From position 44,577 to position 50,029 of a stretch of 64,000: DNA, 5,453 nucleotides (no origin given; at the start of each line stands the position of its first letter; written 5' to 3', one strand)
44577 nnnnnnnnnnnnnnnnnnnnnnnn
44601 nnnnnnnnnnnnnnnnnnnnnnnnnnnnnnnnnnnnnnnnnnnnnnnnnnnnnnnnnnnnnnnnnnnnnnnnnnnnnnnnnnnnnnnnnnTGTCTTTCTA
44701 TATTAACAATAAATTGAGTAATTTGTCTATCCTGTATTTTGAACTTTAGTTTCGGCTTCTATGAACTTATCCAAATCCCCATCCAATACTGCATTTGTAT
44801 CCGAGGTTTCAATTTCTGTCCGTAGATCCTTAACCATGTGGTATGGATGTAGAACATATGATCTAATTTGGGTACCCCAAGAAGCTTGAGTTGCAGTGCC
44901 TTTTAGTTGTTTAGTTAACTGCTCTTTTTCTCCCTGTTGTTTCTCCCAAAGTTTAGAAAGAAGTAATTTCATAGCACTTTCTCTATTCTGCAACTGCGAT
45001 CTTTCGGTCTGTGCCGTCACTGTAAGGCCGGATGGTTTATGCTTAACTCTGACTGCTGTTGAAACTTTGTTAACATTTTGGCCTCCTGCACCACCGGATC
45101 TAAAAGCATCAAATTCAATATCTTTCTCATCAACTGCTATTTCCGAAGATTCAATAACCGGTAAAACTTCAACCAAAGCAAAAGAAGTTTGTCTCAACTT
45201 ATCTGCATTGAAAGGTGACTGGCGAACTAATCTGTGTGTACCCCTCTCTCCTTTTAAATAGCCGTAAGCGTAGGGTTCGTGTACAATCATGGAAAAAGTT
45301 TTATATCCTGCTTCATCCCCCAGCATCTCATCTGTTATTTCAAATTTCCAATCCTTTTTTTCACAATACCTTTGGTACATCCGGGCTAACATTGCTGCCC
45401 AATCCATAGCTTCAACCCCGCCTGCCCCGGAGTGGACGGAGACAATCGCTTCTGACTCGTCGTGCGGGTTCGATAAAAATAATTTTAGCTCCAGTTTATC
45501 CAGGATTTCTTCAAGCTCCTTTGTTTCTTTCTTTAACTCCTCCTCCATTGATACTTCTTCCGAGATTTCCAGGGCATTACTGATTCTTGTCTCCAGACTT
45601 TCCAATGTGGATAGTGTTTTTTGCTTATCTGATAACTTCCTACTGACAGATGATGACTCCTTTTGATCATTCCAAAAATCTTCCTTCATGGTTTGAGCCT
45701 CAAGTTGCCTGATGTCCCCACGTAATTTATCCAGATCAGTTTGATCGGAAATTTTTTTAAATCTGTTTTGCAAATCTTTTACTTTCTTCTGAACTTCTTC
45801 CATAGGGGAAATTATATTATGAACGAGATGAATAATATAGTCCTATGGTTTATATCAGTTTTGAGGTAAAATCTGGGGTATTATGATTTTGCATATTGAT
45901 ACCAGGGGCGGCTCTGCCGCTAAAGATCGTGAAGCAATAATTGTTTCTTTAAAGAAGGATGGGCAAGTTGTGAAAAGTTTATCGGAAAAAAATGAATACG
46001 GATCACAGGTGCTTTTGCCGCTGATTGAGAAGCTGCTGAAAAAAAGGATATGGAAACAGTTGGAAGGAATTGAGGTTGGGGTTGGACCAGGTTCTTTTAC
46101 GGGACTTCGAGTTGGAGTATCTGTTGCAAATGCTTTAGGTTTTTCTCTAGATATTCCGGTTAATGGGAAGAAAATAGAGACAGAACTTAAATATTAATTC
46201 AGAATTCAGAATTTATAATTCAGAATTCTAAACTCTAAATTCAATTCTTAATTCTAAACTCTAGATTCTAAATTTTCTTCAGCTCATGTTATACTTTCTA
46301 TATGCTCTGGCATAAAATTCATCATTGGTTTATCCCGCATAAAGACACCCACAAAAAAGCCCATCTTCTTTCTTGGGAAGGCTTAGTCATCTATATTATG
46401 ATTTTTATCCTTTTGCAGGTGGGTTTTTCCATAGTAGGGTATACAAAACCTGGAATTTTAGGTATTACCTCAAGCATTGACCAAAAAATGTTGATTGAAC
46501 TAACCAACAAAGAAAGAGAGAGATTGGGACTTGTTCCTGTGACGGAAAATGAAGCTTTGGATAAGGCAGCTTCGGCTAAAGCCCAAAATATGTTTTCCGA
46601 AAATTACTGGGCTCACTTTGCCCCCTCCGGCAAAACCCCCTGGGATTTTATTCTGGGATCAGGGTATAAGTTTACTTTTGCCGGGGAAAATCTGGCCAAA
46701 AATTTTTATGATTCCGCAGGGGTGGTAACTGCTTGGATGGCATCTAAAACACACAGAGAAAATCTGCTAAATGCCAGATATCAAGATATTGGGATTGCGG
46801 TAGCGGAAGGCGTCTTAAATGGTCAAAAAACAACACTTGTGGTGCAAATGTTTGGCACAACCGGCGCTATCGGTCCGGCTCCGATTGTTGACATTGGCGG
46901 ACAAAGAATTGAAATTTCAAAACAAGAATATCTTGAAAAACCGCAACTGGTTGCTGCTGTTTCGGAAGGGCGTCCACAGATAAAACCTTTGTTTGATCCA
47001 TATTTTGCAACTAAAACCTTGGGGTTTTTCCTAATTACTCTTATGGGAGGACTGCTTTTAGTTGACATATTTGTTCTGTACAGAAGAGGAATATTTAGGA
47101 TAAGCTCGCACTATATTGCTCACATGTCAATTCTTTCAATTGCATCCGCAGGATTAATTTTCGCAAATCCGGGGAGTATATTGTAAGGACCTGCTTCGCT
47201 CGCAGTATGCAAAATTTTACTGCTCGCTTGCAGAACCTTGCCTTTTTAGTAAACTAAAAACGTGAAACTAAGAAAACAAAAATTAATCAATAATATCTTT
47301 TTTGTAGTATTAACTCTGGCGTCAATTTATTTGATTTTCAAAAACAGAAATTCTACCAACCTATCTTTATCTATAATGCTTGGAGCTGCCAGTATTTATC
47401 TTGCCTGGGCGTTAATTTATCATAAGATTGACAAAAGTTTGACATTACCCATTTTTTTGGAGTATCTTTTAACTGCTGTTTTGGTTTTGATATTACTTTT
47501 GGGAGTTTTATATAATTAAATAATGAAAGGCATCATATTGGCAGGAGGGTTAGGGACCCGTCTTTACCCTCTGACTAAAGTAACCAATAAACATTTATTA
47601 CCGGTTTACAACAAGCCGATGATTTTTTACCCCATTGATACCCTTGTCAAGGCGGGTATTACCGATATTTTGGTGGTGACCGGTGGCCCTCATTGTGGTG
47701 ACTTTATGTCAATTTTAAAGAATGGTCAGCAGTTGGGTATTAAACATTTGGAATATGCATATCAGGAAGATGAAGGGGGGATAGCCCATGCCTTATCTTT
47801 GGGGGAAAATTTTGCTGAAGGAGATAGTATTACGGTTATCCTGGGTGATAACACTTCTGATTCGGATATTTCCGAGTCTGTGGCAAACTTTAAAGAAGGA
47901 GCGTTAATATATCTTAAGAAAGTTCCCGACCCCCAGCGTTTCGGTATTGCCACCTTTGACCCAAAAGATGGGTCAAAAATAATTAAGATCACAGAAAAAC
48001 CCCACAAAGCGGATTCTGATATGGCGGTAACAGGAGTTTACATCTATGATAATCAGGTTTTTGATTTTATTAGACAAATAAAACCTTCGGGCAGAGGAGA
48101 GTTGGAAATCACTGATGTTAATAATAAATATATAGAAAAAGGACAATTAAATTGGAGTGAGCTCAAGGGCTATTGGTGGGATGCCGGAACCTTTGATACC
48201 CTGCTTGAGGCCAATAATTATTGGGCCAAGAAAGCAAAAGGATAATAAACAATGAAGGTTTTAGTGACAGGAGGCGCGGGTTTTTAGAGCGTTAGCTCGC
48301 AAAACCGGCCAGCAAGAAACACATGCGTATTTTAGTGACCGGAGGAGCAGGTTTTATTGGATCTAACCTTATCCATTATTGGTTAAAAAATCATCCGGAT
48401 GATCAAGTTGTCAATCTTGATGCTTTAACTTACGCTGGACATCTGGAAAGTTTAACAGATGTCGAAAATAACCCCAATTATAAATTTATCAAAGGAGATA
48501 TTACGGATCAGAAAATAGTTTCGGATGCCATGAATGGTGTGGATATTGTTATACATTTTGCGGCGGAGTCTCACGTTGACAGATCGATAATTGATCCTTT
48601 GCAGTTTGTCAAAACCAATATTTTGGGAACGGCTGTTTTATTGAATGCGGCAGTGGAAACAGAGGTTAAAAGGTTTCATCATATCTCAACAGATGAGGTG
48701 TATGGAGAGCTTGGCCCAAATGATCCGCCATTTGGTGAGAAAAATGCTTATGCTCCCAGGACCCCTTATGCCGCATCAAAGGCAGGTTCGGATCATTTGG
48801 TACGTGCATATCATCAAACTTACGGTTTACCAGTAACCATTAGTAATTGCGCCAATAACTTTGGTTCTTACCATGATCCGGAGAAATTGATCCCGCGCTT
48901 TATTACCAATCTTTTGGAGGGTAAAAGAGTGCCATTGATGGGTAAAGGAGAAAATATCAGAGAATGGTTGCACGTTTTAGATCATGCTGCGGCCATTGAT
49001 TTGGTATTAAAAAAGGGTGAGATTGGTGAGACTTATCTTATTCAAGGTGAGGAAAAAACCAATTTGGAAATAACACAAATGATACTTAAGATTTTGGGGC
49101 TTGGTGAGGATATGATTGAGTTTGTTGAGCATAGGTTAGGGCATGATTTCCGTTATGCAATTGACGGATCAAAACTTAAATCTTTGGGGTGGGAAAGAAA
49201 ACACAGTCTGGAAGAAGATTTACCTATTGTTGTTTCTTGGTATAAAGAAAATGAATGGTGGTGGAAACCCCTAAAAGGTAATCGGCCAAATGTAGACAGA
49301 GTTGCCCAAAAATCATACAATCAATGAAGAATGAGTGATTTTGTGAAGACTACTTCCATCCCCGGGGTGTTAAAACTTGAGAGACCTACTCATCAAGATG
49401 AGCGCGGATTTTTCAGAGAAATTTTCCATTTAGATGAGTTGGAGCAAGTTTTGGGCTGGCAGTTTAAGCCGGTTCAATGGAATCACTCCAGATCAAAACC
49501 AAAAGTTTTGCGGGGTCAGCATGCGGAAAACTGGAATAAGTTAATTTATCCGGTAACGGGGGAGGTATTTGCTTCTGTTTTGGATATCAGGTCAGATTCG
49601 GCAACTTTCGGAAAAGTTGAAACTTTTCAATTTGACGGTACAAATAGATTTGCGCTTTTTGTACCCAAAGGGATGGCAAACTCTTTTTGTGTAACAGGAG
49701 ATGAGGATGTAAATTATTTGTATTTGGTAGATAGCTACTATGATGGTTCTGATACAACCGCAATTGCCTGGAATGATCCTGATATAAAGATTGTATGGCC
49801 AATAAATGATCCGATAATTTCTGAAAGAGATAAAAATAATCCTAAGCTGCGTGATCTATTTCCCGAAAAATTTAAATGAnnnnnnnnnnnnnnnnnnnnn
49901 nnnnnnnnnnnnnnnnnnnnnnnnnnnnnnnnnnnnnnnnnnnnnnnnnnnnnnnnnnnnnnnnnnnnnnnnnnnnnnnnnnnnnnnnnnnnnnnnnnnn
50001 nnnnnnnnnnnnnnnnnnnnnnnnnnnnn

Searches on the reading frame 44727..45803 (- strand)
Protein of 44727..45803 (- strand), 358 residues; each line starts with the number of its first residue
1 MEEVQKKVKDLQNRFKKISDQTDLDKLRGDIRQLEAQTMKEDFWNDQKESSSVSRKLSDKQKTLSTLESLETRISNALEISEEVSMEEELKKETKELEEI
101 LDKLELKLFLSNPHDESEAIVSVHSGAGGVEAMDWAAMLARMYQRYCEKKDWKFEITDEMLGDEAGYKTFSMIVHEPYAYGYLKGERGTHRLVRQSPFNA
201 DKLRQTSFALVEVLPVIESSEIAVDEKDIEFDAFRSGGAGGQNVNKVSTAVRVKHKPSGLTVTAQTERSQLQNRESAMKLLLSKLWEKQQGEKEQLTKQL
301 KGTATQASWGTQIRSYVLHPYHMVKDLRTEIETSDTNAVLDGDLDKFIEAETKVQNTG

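Call 17: search_protein_families(library=pfam, proteins=[window:44727-45803:-], max_evalue=0.001)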
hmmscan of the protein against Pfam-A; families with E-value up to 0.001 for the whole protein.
window:44727-45803:- (358 aa): 2 families
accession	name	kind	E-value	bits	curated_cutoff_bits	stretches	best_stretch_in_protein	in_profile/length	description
PF03462.23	PCRF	-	3.4e-50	171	24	1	30-211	4-194/194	PCRF domain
PF00472.26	RF-1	-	4e-36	123.9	35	1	220-328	3-116/116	RF-1 domain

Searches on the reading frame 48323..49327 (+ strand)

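Call 17: search_protein_families(library=pfam, proteins=[window:48323-49327:+], max_evalue=0.001)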
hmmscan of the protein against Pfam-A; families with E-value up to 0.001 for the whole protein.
window:48323-49327:+ (334 aa): 9 families
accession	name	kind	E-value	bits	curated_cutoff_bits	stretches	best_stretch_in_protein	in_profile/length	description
PF16363.11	GDP_Man_Dehyd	-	4.2e-74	250.4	27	1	4-298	1-327/332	GDP-mannose 4,6 dehydratase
PF01370.27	Epimerase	-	3.4e-66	223.5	20.9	1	3-240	1-239/240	NAD dependent epimerase/dehydratase family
PF01073.25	3Beta_HSD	-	8.2e-21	74.7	22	1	4-222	1-222/280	3-beta hydroxysteroid dehydrogenase/isomerase family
PF02719.21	Polysacc_synt_2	-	1.1e-20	74.5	20.2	1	3-125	1-130/293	Polysaccharide biosynthesis protein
PF07993.18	NAD_binding_4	-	6.7e-16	58.7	20.1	1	5-176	1-204/258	Male sterility protein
PF04321.23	RmlD_sub_bind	-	4.3e-13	49.4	27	1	1-166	1-142/287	RmlD substrate binding domain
PF13460.12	NAD_binding_10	-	1.5e-11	44.9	27.2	1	7-163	1-134/184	NAD(P)H-binding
PF05368.20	NmrA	-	7.9e-07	29.4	27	1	2-134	4-111/298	NmrA-like family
PF00106.31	adh_short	-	0.00057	19.9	26.6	0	3-73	3-71/195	short chain dehydrogenase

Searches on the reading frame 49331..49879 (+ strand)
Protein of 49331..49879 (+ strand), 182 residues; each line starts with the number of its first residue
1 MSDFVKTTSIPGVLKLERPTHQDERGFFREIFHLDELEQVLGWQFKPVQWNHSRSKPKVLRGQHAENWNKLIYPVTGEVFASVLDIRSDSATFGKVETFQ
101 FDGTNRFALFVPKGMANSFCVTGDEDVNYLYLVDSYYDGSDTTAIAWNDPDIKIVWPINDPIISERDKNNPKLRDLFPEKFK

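Call 17: search_protein_families(library=pfam, proteins=[window:49331-49879:+], max_evalue=0.001)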
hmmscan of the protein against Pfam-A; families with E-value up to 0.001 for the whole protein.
window:49331-49879:+ (182 aa): 1 family
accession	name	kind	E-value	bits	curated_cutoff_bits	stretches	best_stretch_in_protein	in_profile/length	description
PF00908.23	dTDP_sugar_isom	-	4.6e-45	153.8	27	1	8-175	2-168/168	dTDP-4-dehydrorhamnose 3,5-epimerase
